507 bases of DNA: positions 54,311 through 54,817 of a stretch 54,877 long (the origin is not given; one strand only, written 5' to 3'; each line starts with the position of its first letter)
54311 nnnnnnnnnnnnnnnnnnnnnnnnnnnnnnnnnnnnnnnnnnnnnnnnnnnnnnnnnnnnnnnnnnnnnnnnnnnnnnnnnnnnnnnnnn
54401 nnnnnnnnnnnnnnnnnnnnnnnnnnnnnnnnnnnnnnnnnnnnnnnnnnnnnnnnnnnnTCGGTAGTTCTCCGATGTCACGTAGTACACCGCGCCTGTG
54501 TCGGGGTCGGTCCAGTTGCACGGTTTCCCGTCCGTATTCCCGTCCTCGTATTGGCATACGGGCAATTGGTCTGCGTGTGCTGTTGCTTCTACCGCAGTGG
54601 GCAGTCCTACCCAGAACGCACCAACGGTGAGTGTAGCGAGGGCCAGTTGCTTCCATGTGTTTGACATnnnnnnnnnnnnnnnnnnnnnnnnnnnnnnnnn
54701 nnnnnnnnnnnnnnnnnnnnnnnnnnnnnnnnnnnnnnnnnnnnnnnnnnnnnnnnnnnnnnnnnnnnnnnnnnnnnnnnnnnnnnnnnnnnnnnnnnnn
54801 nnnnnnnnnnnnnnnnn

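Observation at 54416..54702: Repressor-controlled, leaderless, terminator-bounded secreted-peptide cassette at the right end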

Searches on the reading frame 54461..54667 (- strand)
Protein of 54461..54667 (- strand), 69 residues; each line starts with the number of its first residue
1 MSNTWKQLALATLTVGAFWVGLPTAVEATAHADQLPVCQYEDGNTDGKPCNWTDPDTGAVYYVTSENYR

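Call 13: search_protein_families(library=pfam, proteins=[window:54461-54667:-], max_evalue=1)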
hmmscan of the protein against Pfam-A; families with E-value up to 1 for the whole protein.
seq(69 aa): 0 families

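Call 14: search_protein_families(library=phrogs, proteins=[window:54461-54667:-], max_evalue=1)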
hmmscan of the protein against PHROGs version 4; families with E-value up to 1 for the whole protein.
seq(69 aa): 5 families
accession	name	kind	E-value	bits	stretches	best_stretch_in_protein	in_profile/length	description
phrog_12613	-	unknown function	5.4e-10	40.4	1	32-69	24-56/56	-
phrog_37186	-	unknown function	1.5e-09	39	1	32-69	29-66/81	-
phrog_3718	-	unknown function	0.0069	17.5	1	8-66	26-83/90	-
phrog_2464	-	unknown function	0.021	15.9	1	27-64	17-55/70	-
phrog_19904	-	unknown function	0.12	13.2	1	31-53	24-42/69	-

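Call 21: find_homologous_proteins(query=window:54461-54667:-, max_evalue=0.01)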
Query seq(69 aa) (69 aa): 13 proteins with E <= 0.01 among 13 candidates.
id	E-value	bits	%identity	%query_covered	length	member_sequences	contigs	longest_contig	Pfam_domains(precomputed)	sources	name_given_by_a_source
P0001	1.8e-37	144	86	100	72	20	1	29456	-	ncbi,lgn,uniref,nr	ncbi:hypothetical protein [Mycobacteroides chelonae]|uniref:hypothetical protein n=1 Tax=Mycobactero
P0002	4.2e-37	143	87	100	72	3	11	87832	-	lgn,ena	-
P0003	4.5e-36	139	86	100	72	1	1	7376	-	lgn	-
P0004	7.7e-36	139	93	100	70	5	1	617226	-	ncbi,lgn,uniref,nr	ncbi:hypothetical protein [Mycobacteroides abscessus]|uniref:hypothetical protein n=1 Tax=Mycobacter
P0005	5.7e-34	133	88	100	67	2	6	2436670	-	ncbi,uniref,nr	ncbi:Uncharacterised protein [Mycobacteroides abscessus subsp. massiliense]|uniref:hypothetical prot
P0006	7.6e-34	132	86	100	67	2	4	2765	-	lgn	-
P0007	9.0e-29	116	82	90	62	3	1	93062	-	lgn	-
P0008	4.0e-16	76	58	100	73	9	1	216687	-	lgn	-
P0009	7.5e-16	75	69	70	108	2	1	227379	-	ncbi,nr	ncbi:Uncharacterised protein [Mycobacteroides abscessus subsp. abscessus]|nr:Uncharacterised protein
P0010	1.1e-15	75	56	100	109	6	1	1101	-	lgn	-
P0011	3.2e-13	67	48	100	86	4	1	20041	-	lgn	-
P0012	5.9e-13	66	63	84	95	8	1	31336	-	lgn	-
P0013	5.2e-7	47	75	46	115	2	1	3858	-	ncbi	-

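Call 23: search_dna_similar(query=window:54461-54667:-, collection=phages, mode=protein, max_evalue=1, max_rows=40)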
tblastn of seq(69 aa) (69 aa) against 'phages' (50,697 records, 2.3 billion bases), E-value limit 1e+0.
Records with a match: 60; places in all: 60; records where one place covers at least 80% of the query: 29.
Best place of each record, by identity: 95-99% 1; 90-95% 1; 60-80% 3; <60% 55.
By first word of the organism name: Gordonia 32; Mycobacterium 28.
By host as written in the record: Gordonia terrae 3612 28; Mycobacterium smegmatis mc2 155 17; Mycobacterium smegmatis mc#155 3; Mycobacterium abscessus T46 2; Gordonia terrae ATCC3612 2; Mycobacterium smegmatis mc2155 2; Mycobacterium abscessus T49 1; Mycobacterium abscessus BWHA 1; and 4 more.
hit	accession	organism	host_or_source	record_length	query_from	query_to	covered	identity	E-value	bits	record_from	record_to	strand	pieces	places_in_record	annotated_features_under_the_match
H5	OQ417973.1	Mycobacterium phage prophiT49-3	Mycobacterium abscessus T49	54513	1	69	100%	95.7%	2e-39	141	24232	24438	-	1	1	57: hypothetical protein | 56: hypothetical protein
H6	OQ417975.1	Mycobacterium phage prophiBWHA-1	Mycobacterium abscessus BWHA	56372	1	69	100%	94.2%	1e-35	130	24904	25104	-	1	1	55: hypothetical protein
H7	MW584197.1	Mycobacterium phage prophiGD43A-4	Mycobacterium abscessus GD43A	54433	1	58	84%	60.3%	5e-13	67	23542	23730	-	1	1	58: hypothetical protein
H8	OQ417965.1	Mycobacterium phage prophiT46-3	Mycobacterium abscessus T46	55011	1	58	84%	60.3%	5e-13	67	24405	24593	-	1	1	60: hypothetical protein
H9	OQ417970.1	Mycobacterium phage prophiT46-2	Mycobacterium abscessus T46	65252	13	69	83%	52.5%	3e-11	62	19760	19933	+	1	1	40: hypothetical protein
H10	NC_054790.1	Mycobacterium phage Anthony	Mycobacterium smegmatis mc2 155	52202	10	69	87%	48.3%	1e-9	57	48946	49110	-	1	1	85: hypothetical protein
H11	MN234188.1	Mycobacterium phage Anthony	Mycobacterium smegmatis mc2 155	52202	10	69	87%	48.3%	1e-9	57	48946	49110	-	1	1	85: hypothetical protein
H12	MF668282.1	Gordonia phage ShayRa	Gordonia terrae 3612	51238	1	69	100%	38.9%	8e-4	41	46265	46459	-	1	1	hypothetical protein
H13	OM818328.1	Gordonia phage Switzerland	Gordonia terrae 3612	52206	1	69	100%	38.9%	8e-4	41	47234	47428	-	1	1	88: hypothetical protein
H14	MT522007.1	Gordonia phage Epsocamisio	Gordonia terrae 3612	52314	1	69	100%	38.9%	1e-3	40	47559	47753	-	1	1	88: hypothetical protein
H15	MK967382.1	Gordonia phage ReMo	Gordonia terrae 3612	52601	1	69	100%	38.9%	1e-3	40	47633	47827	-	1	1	88: hypothetical protein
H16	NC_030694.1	Gordonia phage Rosalind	Gordonia terrae 3612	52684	1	69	100%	38.9%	1e-3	40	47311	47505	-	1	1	89: hypothetical protein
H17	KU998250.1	Gordonia phage Rosalind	Gordonia terrae 3612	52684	1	69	100%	38.9%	1e-3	40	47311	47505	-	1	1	89: hypothetical protein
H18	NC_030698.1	Gordonia phage Soups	Gordonia terrae 3612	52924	1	69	100%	38.9%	1e-3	40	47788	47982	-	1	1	90: hypothetical protein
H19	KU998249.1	Gordonia phage Soups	Gordonia terrae 3612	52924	1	69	100%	38.9%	1e-3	40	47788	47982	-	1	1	90: hypothetical protein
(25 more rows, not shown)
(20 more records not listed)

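Call 24: find_encoding_contigs(protein=P0001, flank=1500, max_places=3)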
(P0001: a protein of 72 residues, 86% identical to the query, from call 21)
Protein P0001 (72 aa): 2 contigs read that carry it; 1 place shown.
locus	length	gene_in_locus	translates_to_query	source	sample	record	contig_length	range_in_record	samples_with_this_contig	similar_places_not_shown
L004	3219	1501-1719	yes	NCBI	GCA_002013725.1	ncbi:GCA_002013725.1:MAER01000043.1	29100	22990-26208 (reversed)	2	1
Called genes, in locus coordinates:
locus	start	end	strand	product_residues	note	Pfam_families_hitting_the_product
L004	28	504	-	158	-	PF25673:Terminase_7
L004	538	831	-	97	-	PF01844:HNH (weak)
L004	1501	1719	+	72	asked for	-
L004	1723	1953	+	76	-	PF24216:DUF7435 (weak)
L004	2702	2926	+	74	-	-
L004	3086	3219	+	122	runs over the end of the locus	-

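Call 25: find_encoding_contigs(protein=P0005, flank=1500, max_places=3)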
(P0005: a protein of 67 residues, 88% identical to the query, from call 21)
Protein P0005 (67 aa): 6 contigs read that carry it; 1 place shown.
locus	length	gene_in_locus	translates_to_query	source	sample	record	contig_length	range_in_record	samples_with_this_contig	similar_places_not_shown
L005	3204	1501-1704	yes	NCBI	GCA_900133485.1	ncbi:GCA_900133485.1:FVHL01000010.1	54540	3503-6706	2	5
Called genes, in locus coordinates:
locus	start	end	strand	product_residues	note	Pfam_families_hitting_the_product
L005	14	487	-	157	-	PF25673:Terminase_7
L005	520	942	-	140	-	-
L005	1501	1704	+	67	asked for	-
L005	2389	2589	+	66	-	-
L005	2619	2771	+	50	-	-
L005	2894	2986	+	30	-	-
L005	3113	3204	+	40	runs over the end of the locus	-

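Call 26: find_encoding_contigs(protein=P0008, flank=1500, max_places=3)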
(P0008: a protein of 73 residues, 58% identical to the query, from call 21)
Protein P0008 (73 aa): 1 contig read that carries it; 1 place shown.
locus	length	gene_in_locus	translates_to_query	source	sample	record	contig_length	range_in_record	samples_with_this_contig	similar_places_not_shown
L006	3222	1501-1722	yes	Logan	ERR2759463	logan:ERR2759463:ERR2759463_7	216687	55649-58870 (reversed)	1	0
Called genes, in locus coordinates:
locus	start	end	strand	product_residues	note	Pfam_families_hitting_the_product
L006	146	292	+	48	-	-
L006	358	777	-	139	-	PF09355:Phage_Gp19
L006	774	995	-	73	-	-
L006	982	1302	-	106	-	-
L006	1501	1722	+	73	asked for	-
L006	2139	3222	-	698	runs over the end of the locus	-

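Call 30: find_related_loci(query=A1, collection=genome_contigs, flank=2500)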
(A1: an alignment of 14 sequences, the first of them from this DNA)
Query A1 (69 aa) in genome_contigs; peptide patterns used: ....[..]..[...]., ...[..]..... (x = any residue, [..] = any of these).
43 stretches matched a pattern, but none encodes a relative of the query by tblastn (E <= 1e-3).

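Call 32: find_encoding_contigs(protein=P0002, flank=2500, max_places=6)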
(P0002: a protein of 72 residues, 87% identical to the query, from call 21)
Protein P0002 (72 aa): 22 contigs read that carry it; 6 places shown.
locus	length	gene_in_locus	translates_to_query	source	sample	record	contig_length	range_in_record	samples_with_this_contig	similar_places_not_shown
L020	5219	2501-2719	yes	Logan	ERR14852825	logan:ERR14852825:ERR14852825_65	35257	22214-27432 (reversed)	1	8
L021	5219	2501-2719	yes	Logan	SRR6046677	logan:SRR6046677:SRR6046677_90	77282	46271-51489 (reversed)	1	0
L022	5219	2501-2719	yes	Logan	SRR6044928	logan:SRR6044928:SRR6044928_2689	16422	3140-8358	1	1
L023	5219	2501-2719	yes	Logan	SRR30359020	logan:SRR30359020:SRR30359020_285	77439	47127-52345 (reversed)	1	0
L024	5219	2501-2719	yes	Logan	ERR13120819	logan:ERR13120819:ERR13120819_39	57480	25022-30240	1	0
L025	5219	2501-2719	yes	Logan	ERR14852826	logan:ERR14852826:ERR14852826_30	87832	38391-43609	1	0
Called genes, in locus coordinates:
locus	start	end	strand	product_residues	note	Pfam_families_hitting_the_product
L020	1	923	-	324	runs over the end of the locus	PF23926:LtfC (faint)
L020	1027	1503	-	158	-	PF25673:Terminase_7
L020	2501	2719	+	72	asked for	-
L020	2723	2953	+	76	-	PF24216:DUF7435 (weak)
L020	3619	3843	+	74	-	-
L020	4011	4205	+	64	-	-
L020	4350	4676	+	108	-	-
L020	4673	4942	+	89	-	-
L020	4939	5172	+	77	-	-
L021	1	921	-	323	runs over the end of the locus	PF23926:LtfC (faint)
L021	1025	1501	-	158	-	PF25673:Terminase_7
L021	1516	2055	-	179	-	-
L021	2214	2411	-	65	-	-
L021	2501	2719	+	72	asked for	-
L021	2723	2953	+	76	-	PF24216:DUF7435 (weak)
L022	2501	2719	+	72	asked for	-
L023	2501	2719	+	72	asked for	-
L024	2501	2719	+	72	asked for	-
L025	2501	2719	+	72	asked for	-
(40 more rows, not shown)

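Call 33: find_encoding_contigs(protein=P0007, flank=2500, max_places=4)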
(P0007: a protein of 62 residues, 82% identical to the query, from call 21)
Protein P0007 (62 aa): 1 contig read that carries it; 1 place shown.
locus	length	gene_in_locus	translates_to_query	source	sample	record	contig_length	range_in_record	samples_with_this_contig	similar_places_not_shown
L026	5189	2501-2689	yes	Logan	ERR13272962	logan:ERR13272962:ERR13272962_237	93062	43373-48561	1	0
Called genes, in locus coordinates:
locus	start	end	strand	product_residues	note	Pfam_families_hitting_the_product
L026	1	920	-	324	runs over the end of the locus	PF23926:LtfC (weak)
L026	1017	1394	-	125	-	PF25673:Terminase_7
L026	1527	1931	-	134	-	PF01844:HNH (weak)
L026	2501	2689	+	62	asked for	-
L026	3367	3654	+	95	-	-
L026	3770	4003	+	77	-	-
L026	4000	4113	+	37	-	-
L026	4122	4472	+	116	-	-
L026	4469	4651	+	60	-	-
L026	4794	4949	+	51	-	-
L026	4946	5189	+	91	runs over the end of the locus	-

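Call 60: predict_structure(alignment_id=A1)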
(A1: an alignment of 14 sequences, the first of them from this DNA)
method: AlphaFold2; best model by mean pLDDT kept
length: 69 residues; sequences in the alignment: 14
mean_pLDDT: 61.6   pTM: 0.39
mean pLDDT of the five models: 61.6, 60.9, 58.5, 58.1, 55.1
residues with pLDDT >= 90: 0; 70-90: 30; 50-70: 9; < 50: 30
segments of 3 or more residues with pLDDT < 50: 1-24, 26-31
pLDDT, mean of each block of 10 residues (from residue 1): 40 43 46 71 77 86 70
secondary structure, 60 per line:
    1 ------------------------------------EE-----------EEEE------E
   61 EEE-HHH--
elements in order: E50-53 E60-63

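Call 65: fold_search(model_id=the predicted structure, library=pdb)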
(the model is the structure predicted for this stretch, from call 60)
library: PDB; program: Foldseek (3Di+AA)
matches with E <= 10: 141; with E <= 0.001: 0
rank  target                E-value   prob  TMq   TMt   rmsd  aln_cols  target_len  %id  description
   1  6ryz_C                8.8e-01  0.47  0.35  0.11   2.8        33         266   18  SalL with S-adenosyl methionine (released 2020-04-15)
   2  6rz2_B                9.4e-01  0.47  0.35  0.11   2.7        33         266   18  SalL with Chloroadenosine (released 2020-04-15)
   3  6rz2_A                1.2e+00  0.41  0.35  0.11   2.8        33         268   18  SalL with Chloroadenosine (released 2020-04-15)
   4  6rz2_C                1.2e+00  0.41  0.35  0.11   2.8        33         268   18  SalL with Chloroadenosine (released 2020-04-15)
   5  5qh9                  1.4e+00  0.13  0.25  0.11   3.6        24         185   17  PanDDA analysis group deposition of models with modelled events (e.g. bound ligands) -- Crystal Structure of NUDT7 in co (released 2019-03-27)
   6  2q6i                  1.5e+00  0.35  0.35  0.11   2.7        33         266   18  salL with ClDA and LMet (released 2007-12-11)
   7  5qgg                  1.8e+00  0.11  0.25  0.10   3.8        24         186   17  PanDDA analysis group deposition of models with modelled events (e.g. bound ligands) -- Crystal Structure of NUDT7 in co (released 2019-03-27)
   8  6ryz_A                1.9e+00  0.28  0.35  0.11   2.7        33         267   18  SalL with S-adenosyl methionine (released 2020-04-15)
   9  6ryz_B                2.0e+00  0.28  0.35  0.11   2.8        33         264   18  SalL with S-adenosyl methionine (released 2020-04-15)
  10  5eaw_A                2.5e+00  0.08  0.24  0.02   5.8        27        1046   18  Crystal structure of Dna2 nuclease-helicase (released 2015-11-18)
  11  7xto_F                2.9e+00  0.23  0.35  0.12   2.7        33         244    9  Structure of ClA2 reveal the Mechanism of soil bacterial derived chlorinase (released 2023-01-25)
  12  7xto_A                2.9e+00  0.23  0.35  0.12   2.7        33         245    9  Structure of ClA2 reveal the Mechanism of soil bacterial derived chlorinase (released 2023-01-25)
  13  7xto_E                2.9e+00  0.23  0.35  0.11   2.7        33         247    9  Structure of ClA2 reveal the Mechanism of soil bacterial derived chlorinase (released 2023-01-25)
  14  7xto_C                2.9e+00  0.23  0.35  0.11   2.7        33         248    9  Structure of ClA2 reveal the Mechanism of soil bacterial derived chlorinase (released 2023-01-25)
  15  7xto_B                2.9e+00  0.23  0.35  0.11   2.7        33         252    9  Structure of ClA2 reveal the Mechanism of soil bacterial derived chlorinase (released 2023-01-25)
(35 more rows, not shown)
